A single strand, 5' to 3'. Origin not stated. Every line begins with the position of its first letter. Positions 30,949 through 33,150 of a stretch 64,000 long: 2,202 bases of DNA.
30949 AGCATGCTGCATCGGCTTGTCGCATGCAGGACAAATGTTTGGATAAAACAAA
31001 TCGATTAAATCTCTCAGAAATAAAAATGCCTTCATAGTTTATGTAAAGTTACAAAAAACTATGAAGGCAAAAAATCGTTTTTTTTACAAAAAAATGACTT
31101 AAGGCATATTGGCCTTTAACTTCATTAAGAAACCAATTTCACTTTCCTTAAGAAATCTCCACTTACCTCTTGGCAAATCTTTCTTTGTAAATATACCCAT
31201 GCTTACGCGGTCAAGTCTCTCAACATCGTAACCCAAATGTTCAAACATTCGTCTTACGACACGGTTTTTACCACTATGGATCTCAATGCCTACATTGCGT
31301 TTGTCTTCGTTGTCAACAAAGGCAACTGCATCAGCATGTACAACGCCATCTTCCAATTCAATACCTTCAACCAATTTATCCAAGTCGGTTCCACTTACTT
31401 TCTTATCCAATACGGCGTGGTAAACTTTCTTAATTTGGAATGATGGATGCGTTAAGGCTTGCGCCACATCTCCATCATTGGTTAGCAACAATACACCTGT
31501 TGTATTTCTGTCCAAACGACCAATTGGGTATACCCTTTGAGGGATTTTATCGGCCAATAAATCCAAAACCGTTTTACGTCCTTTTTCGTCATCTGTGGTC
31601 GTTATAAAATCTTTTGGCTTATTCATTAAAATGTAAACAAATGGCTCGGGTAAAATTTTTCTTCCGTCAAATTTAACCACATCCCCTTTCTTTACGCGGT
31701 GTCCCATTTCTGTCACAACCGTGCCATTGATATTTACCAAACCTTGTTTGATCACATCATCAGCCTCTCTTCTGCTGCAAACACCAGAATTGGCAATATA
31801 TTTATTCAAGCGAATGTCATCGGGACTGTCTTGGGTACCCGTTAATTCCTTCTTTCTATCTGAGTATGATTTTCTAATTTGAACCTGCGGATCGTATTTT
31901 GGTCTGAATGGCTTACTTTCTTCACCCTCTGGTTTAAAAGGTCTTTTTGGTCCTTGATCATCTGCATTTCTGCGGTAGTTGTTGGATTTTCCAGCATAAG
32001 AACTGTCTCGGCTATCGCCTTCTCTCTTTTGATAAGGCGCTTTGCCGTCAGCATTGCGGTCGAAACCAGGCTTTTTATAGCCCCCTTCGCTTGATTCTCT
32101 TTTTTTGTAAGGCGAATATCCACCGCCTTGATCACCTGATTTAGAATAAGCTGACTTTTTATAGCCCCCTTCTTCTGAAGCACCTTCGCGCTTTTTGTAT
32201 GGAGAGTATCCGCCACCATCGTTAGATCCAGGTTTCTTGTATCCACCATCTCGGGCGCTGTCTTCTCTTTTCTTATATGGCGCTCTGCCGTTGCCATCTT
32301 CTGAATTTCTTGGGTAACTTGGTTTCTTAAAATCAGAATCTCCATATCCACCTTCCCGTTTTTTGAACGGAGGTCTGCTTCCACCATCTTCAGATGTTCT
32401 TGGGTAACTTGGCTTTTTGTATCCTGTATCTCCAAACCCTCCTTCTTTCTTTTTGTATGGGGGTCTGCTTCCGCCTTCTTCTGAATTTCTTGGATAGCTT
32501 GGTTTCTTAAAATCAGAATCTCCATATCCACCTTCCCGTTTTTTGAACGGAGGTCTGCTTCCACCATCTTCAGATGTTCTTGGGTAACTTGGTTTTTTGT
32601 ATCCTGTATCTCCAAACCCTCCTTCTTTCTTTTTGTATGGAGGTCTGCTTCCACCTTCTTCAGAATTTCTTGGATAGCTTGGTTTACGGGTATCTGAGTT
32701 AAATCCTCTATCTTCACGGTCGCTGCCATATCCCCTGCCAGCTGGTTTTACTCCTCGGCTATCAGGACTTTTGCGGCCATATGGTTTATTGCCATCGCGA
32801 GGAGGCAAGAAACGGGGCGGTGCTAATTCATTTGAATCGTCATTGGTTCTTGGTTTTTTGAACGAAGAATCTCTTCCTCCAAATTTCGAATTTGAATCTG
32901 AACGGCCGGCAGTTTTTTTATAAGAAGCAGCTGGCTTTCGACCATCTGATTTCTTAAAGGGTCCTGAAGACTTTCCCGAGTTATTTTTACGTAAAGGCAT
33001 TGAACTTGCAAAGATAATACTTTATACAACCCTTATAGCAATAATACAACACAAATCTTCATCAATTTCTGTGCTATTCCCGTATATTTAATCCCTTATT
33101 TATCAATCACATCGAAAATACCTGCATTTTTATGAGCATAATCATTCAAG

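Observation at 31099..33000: Pseudouridine synthase RluB with a ~390-aa N-terminal K/R/G/Y/P-rich tandem-repeat low-complexity domain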

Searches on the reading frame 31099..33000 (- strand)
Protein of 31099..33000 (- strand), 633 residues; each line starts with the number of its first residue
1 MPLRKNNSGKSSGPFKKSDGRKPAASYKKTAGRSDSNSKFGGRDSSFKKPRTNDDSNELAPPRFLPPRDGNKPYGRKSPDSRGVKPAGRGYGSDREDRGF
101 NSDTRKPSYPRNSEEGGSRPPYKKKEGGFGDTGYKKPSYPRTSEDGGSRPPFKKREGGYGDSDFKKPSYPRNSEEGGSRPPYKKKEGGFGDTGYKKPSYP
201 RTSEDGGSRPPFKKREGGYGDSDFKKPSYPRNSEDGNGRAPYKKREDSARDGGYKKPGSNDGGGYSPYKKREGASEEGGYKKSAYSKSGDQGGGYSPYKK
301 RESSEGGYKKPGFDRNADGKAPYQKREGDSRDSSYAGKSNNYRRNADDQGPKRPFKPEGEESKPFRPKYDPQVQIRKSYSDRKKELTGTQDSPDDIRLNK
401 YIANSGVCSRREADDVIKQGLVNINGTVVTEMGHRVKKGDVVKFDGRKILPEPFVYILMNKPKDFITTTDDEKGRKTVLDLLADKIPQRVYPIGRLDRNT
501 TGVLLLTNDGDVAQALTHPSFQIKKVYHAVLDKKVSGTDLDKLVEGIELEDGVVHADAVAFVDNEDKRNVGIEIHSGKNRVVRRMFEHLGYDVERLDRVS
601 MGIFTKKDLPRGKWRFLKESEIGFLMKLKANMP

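Call 4: search_protein_families(library=pfam, proteins=[window:31099-33000:-], max_evalue=0.01)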
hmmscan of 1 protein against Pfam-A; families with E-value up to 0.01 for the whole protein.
window:31099-33000:- (633 aa): 3 families
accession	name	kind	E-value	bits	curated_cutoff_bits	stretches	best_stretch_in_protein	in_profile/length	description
PF00849.27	PseudoU_synth_2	-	7.5e-22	78.6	26.8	1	456-588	2-152/152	RNA pseudouridylate synthase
PF01479.30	S4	-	8.6e-12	45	22.8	1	397-442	2-48/48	S4 domain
PF13275.11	S4_2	-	2.4e-05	24.6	24.6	1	412-449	25-62/65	S4 domain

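Call 5: search_protein_families(library=ncbifam, proteins=[window:31099-33000:-], max_evalue=0.01)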
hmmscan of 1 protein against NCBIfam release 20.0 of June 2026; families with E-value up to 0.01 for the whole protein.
window:31099-33000:- (633 aa): 8 families
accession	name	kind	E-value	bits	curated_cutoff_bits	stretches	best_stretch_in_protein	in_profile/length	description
NF007784.0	PRK10475.1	equivalog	1.9e-46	158.4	318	1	395-628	6-235/290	23S rRNA pseudouridine(2604) synthase RluF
TIGR00093.1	TIGR00093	subfamily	6.8e-46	156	109.3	1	460-618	1-160/161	pseudouridine synthase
NF007976.1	PRK10700.1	equivalog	1.2e-34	119.7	290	1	397-628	4-243/291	23S rRNA pseudouridine(2605) synthase RluB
NF008097.0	PRK10839.1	equivalog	2.5e-30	105.8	275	1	396-623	1-228/232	16S rRNA pseudouridine(516) synthase RsuA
NF008487.1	PRK11394.1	equivalog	3.3e-23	82.3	284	1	434-615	8-202/206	23S rRNA pseudouridine(2457) synthase RluE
NF008321.0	PRK11112.1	equivalog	2.2e-10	40.3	328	1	458-535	13-94/257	tRNA pseudouridine(65) synthase TruC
TIGR00005.1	rluA_subfam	subfamily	2.8e-10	40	192.7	1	398-535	8-167/298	RluA family pseudouridine synthase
TIGR01621.1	RluA-like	hypoth_equivalog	8.5e-06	25.1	222.3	1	456-535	11-91/217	TIGR01621 family pseudouridine synthase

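Call 7: find_homologous_proteins(query=window:31099-33000:-, max_evalue=1e-10)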
Query window:31099-33000:- (633 aa): 8000 proteins with E <= 1e-10 among 8000 candidates; the best 120 are listed.
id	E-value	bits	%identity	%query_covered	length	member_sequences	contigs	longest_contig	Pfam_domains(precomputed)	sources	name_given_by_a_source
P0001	0.0e+0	1409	100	100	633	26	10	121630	PF00849.28,PF01479.31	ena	-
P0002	0.0e+0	1290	87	100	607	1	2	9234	PF00849.28,PF01479.31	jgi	jgi:23S rRNA pseudouridine2605 synthase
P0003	0.0e+0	1280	87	100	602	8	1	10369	PF00849.28,PF01479.31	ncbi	-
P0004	0.0e+0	1235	89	100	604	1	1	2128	PF00849.28,PF01479.31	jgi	jgi:23S rRNA pseudouridine2605 synthase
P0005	0.0e+0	1184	86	100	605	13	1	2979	PF00849.28,PF01479.31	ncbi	-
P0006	0.0e+0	1152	79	100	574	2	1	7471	PF00849.28,PF01479.31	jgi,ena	jgi:23S rRNA pseudouridine2605 synthase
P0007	0.0e+0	1093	76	100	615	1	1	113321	PF00849.28,PF01479.31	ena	-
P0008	0.0e+0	1058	90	69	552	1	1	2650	PF00849.28,PF01479.31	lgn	-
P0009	2.4e-181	623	53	100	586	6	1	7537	PF00849.28,PF01479.31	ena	-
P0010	1.1e-174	601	54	100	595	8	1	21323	PF00849.28,PF01479.31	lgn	-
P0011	3.2e-157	543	60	68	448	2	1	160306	PF00849.28,PF01479.31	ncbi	ncbi:MAG: pseudouridine synthase [Bacteroidia bacterium]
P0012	6.5e-157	542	58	71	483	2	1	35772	PF13275.12,PF00849.28,PF01479.31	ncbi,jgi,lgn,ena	-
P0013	1.7e-154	534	64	67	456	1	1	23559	PF00849.28,PF01479.31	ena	-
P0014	3.0e-152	527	61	69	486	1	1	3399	PF00849.28,PF01479.31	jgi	jgi:23S rRNA pseudouridine2605 synthase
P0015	6.4e-150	519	54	89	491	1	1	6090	PF00849.28,PF01479.31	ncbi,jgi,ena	-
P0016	1.5e-149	518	54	89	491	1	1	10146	PF00849.28,PF01479.31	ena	-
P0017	3.4e-149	517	54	89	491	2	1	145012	PF00849.28,PF01479.31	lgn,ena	-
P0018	4.9e-149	516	54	89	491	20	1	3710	PF00849.28,PF01479.31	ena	-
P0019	1.3e-148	515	54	89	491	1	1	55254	PF00849.28,PF01479.31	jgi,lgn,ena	-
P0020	2.0e-148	514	70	54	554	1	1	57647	PF00849.28,PF01479.31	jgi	jgi:23S rRNA pseudouridine2605 synthase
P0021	1.1e-146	508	62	66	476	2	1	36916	PF00849.28,PF01479.31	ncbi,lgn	ncbi:MAG: pseudouridine synthase [Chitinophagaceae bacterium]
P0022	1.2e-146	508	58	69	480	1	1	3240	PF13275.12,PF00849.28,PF01479.31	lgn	-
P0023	1.7e-146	508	69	53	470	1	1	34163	PF13275.12,PF00849.28,PF01479.31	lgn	-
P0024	3.0e-146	507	58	72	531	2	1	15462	PF00849.28,PF01479.31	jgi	-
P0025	5.2e-146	506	55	79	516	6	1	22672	PF00849.28,PF01479.31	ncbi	-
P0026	1.3e-145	505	71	52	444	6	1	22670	PF13275.12,PF00849.28,PF01479.31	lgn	-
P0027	1.5e-144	501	57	79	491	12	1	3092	PF00849.28,PF01479.31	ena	-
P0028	6.2e-144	499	80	43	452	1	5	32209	PF13275.12,PF00849.28,PF01479.31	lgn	-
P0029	8.5e-144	499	70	53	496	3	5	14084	PF22421.2,PF00849.28,PF01479.31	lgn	-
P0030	5.0e-143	496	76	47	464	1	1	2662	PF13275.12,PF00849.28,PF01479.31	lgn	-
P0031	5.3e-143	496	81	43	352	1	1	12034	PF13275.12,PF00849.28,PF01479.31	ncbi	ncbi:MAG TPA: pseudouridine synthase, partial [Bacteroidia bacterium]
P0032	8.5e-143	496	80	43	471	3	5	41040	PF13275.12,PF00849.28,PF01479.31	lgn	-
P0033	2.3e-142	494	63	63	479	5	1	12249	PF00849.28,PF01479.31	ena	-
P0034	3.6e-140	487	58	67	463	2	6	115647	PF00849.28,PF01479.31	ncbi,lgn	-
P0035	9.1e-140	486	80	43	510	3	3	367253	PF00849.28,PF01479.31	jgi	jgi:23S rRNA pseudouridine2605 synthase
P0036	1.6e-138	481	78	43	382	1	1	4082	PF00849.28,PF01479.31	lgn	-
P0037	2.4e-138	481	61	60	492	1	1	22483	PF00849.28,PF01479.31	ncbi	-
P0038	1.5e-137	478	74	49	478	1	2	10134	PF00849.28,PF01479.31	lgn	-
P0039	8.1e-137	476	76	43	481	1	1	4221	PF13275.12,PF00849.28,PF01479.31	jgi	jgi:23S rRNA pseudouridine2605 synthase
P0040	9.1e-137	476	58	62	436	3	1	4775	PF00849.28,PF01479.31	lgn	-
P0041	1.1e-136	475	67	53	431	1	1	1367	PF00849.28,PF01479.31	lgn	-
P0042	9.8e-136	472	73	46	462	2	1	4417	PF13275.12,PF00849.28,PF01479.31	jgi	jgi:23S rRNA pseudouridine2605 synthase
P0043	2.6e-132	461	49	100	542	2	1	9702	PF00849.28,PF01479.31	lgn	-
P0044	1.3e-131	459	70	45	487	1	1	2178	PF13275.12,PF00849.28,PF01479.31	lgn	-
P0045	2.3e-131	458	47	100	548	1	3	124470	PF00849.28,PF01479.31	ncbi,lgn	-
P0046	4.4e-131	457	55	73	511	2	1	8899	PF00849.28,PF01479.31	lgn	-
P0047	5.8e-131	456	48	95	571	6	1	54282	PF00849.28,PF01479.31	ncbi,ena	-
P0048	3.0e-130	454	70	44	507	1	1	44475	PF00849.28,PF01479.31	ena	-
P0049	1.0e-129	452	45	100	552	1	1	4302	PF00849.28,PF01479.31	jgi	jgi:23S rRNA pseudouridine2605 synthase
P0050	1.3e-129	452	54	69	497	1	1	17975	PF00849.28,PF01479.31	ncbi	-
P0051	3.8e-129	450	48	100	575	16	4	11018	PF00849.28,PF01479.31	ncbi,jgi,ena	jgi:23S rRNA pseudouridine2605 synthase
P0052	6.0e-129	450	48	100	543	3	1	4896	PF00849.28,PF01479.31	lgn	-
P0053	1.4e-128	449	59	58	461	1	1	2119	PF00849.28,PF01479.31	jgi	-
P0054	2.8e-128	448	56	64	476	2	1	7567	PF13275.12,PF00849.28,PF01479.31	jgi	-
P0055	4.6e-128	447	60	57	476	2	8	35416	PF13275.12,PF00849.28,PF01479.31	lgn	-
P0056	2.2e-127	445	57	63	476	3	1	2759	PF13275.12,PF00849.28,PF01479.31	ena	-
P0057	7.9e-125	436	71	44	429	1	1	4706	PF00849.28,PF01479.31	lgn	-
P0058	1.8e-120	422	63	49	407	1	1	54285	PF00849.28,PF01479.31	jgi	jgi:23S rRNA pseudouridine2605 synthase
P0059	2.8e-120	421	53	74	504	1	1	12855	PF00849.28,PF01479.31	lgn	-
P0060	2.3e-118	415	66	45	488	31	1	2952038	PF00849.28,PF01479.31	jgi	jgi:23S rRNA pseudouridine2605 synthase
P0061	6.3e-118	413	66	44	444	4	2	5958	PF00849.28,PF01479.31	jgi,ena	jgi:23S rRNA pseudouridine2605 synthase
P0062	9.3e-118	413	62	50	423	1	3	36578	PF00849.28,PF01479.31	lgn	-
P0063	2.1e-117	412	58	54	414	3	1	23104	PF00849.28,PF01479.31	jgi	jgi:23S rRNA pseudouridine2605 synthase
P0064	1.5e-116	409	60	50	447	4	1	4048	PF00849.28,PF01479.31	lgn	-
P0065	2.5e-116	408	69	42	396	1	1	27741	PF00849.28,PF01479.31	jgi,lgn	jgi:23S rRNA pseudouridine2605 synthase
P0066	1.3e-115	406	61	47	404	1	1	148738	PF00849.28,PF01479.31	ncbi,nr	ncbi:MAG: pseudouridine synthase [Bacteroidota bacterium]|nr:pseudouridine synthase [Bacteroidota ba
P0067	1.9e-115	405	54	60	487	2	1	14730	PF00849.28,PF01479.31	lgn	-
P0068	3.0e-115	405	60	50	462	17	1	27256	PF00849.28,PF01479.31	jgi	jgi:23S rRNA pseudouridine2605 synthase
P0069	3.9e-106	374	-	-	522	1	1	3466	PF22421.2,PF13275.12,PF00849.28,PF01479.31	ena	-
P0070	4.9e-106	374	49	63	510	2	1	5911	PF00849.28,PF01479.31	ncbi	-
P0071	1.7e-103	366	46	74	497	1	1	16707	PF00849.28,PF01479.31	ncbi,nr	ncbi:MAG: rRNA pseudouridine synthase [Bacteroidia bacterium]|nr:rRNA pseudouridine synthase [Bacter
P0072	1.9e-103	366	48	66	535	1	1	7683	PF00849.28,PF01479.31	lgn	-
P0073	1.8e-101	359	44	80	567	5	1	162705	PF00849.28,PF01479.31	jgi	jgi:23S rRNA pseudouridine2605 synthase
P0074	6.9e-101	357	44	68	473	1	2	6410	PF13275.12,PF00849.28,PF01479.31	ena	-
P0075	1.1e-99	353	60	42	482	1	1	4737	PF22421.2,PF13275.12,PF00849.28,PF01479.31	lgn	-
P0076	4.9e-99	351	43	78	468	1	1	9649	PF13275.12,PF00849.28,PF01479.31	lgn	-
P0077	5.4e-98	348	44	68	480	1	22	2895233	PF22421.2,PF13275.12,PF00849.28,PF01479.31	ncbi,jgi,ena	ncbi:MAG: pseudouridine synthase [Bacteroides eggerthii]|jgi:23S rRNA pseudouridine2605 synthase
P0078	6.1e-98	347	41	92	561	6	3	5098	PF00849.28,PF01479.31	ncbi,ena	-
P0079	6.2e-98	347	-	-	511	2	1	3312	PF13275.12,PF00849.28,PF01479.31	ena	-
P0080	7.4e-98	347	49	59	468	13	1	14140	PF13275.12,PF00849.28,PF01479.31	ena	-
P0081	1.1e-97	347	38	84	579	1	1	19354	PF22421.2,PF13275.12,PF00849.28,PF01479.31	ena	-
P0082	1.5e-97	346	49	59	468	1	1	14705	PF13275.12,PF00849.28,PF01479.31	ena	-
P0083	2.6e-97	345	42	76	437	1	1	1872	PF13275.12,PF00849.28,PF01479.31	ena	-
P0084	3.7e-97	345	-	-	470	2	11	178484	PF13275.12,PF00849.28,PF01479.31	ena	-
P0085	4.4e-97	345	46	63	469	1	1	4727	PF13275.12,PF00849.28,PF01479.31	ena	-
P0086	9.6e-97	343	-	-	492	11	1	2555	PF13275.12,PF00849.28,PF01479.31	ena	-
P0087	9.8e-97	343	45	66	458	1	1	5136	PF13275.12,PF00849.28,PF01479.31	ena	-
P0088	9.9e-97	343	46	62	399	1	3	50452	PF13275.12,PF00849.28,PF01479.31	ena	-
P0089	1.1e-96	343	-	-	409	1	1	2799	PF13275.12,PF00849.28,PF01479.31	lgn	-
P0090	1.4e-96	343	-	-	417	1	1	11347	PF13275.12,PF00849.28,PF01479.31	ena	-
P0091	1.4e-96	343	-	-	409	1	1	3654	PF13275.12,PF00849.28,PF01479.31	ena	-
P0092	1.7e-96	343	-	-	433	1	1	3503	PF13275.12,PF00849.28,PF01479.31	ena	-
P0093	1.9e-96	342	49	58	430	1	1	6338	PF13275.12,PF00849.28,PF01479.31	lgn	-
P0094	1.9e-96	342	48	60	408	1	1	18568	PF13275.12,PF00849.28,PF01479.31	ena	-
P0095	2.1e-96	342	-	-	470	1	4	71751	PF13275.12,PF00849.28,PF01479.31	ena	-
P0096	2.1e-96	342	46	63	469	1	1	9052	PF13275.12,PF00849.28,PF01479.31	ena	-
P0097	2.1e-96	342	57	41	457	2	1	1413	PF13275.12,PF00849.28,PF01479.31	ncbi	-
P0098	2.1e-96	342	-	-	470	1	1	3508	PF13275.12,PF00849.28,PF01479.31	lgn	-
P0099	2.8e-96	342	-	-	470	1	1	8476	PF13275.12,PF00849.28,PF01479.31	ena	-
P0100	3.1e-96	342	46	63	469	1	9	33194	PF13275.12,PF00849.28,PF01479.31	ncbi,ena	-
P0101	3.2e-96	342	-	-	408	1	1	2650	PF13275.12,PF00849.28,PF01479.31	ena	-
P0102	3.2e-96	342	-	-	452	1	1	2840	PF13275.12,PF00849.28,PF01479.31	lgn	-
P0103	3.4e-96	342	-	-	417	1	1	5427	PF13275.12,PF00849.28,PF01479.31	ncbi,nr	ncbi:MAG: pseudouridine synthase [Prevotellaceae bacterium]|nr:pseudouridine synthase [Prevotellacea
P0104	3.9e-96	341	-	-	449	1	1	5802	PF13275.12,PF00849.28,PF01479.31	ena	-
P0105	5.3e-96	341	-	-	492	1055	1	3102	PF13275.12,PF00849.28,PF01479.31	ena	-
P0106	6.1e-96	341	48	60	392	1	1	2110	PF13275.12,PF00849.28,PF01479.31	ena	-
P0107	6.9e-96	341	59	41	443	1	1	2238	PF13275.12,PF00849.28,PF01479.31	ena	-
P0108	7.3e-96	341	-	-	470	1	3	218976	PF13275.12,PF00849.28,PF01479.31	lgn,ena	-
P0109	7.8e-96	340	-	-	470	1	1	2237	PF13275.12,PF00849.28,PF01479.31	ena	-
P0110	9.9e-96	340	-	-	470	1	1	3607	PF13275.12,PF00849.28,PF01479.31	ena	-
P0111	1.0e-95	340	-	-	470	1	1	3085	PF13275.12,PF00849.28,PF01479.31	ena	-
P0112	1.1e-95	340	42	76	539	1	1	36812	PF13275.12,PF00849.28,PF01479.31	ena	-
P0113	1.2e-95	340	46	62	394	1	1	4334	PF00849.28,PF01479.31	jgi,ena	-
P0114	1.2e-95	340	-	-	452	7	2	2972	PF13275.12,PF00849.28,PF01479.31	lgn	-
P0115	1.2e-95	340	-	-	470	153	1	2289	PF13275.12,PF00849.28,PF01479.31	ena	-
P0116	1.3e-95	340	-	-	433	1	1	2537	PF13275.12,PF00849.28,PF01479.31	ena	-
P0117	1.3e-95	340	47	60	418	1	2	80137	PF00849.28,PF01479.31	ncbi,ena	-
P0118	1.3e-95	340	-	-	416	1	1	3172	PF00849.28,PF01479.31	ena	-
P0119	1.4e-95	340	-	-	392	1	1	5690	PF13275.12,PF00849.28,PF01479.31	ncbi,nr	ncbi:MAG: rRNA pseudouridine synthase [Prevotella sp.]|nr:rRNA pseudouridine synthase [Prevotella sp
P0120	1.5e-95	339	48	59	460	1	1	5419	PF13275.12,PF00849.28,PF01479.31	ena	-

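Call 8: find_related_loci(query=window:31099-33000:-, collection=genome_contigs, flank=4000)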
Query window:31099-33000:- (633 aa) in genome_contigs; peptide patterns used: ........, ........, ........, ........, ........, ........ (x = any residue, [..] = any of these).
242 stretches matched a pattern; 169 encode a relative of the query (tblastn E <= 1e-3); the best 80 are kept; 80 distinct loci.
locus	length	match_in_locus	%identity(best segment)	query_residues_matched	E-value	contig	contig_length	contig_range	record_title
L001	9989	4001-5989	89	1-633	0e+0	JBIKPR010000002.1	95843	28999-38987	MAG: Bacteroidia bacterium isolate ME2015-05-02_3300035682_group6_bin77 Rohwer_bin1030_scaffold_47_c1, whole genome shot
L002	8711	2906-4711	87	1-633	0e+0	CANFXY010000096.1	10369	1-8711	MAG: Bacteroidetes bacterium isolate Jr-16oct17-93 genome assembly, contig: Jr-16oct17-C12348, whole genome shotgun sequ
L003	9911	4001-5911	98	1-633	0e+0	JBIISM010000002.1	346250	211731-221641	MAG: Bacteroidia bacterium isolate ME2004-05-19_3300042291_group2_bin176 Rohwer_bin1028_scaffold_6_c1, whole genome shot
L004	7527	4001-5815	87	1-633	0e+0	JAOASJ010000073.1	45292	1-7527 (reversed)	MAG: Bacteroidia bacterium isolate AF21_PE0_C1_S1_36_31 C1_S1_369_length_45292_cov_18, whole genome shotgun sequence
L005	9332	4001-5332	60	1-632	9e-162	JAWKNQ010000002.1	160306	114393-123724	MAG: Bacteroidia bacterium isolate ABC2.127 ABC2.127.fa-2, whole genome shotgun sequence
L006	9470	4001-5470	54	14-632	7e-159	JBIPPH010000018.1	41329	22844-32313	MAG: Bacteroidia bacterium isolate ME2015-07-03_3300042555_group6_bin23 Rohwer_bin1032_scaffold_244_c1, whole genome sho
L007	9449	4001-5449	58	1-633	2e-157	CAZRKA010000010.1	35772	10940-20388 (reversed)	MAG TPA_asm: uncultured Chitinophaga sp. isolate SRP329715_co2_7 genome assembly, contig: NODE_2505_length_35772_cov_5.3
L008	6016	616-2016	57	36-632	4e-153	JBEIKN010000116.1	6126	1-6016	MAG: Flavobacteriales bacterium isolate Sample-104-S4-bin-17 Sample_104_S4-bin_17-k141_1604995, whole genome shotgun seq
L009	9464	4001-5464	55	133-633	2e-151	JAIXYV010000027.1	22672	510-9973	MAG: Bacteroidetes bacterium isolate D8_MAG_00028 pond_D8_MAG_00028_000000000008, whole genome shotgun sequence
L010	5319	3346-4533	62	219-633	6e-151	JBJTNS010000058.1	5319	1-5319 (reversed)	MAG: Chitinophagaceae bacterium isolate samp_4450_semibin_108 samp_4450_428205, whole genome shotgun sequence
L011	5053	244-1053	81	363-632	1e-148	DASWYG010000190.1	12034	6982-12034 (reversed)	MAG TPA_asm: Bacteroidia bacterium isolate SMAG_U3705 k141_73358, whole genome shotgun sequence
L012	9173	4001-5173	58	211-632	1e-147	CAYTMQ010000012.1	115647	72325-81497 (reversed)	MAG TPA_asm: uncultured Chitinophaga sp. isolate SRP292972_co1_79 genome assembly, contig: NODE_175_length_115647_cov_9.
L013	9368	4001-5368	80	2-632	5e-147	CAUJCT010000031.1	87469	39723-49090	MAG: Bacteroidota bacterium isolate KLAP35 genome assembly, contig: KLAP35_581541, whole genome shotgun sequence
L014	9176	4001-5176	61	251-632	5e-146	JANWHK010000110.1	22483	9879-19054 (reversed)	MAG: Bacteroidia bacterium isolate CRAIB_MAG13 c_000000041838, whole genome shotgun sequence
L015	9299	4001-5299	75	14-632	4e-141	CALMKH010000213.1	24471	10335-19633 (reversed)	MAG TPA_asm: uncultured Bacteroidetes bacterium isolate SRR6670123_bin.51_CONCOCT_v1.1_MAG genome assembly, contig: ERZ5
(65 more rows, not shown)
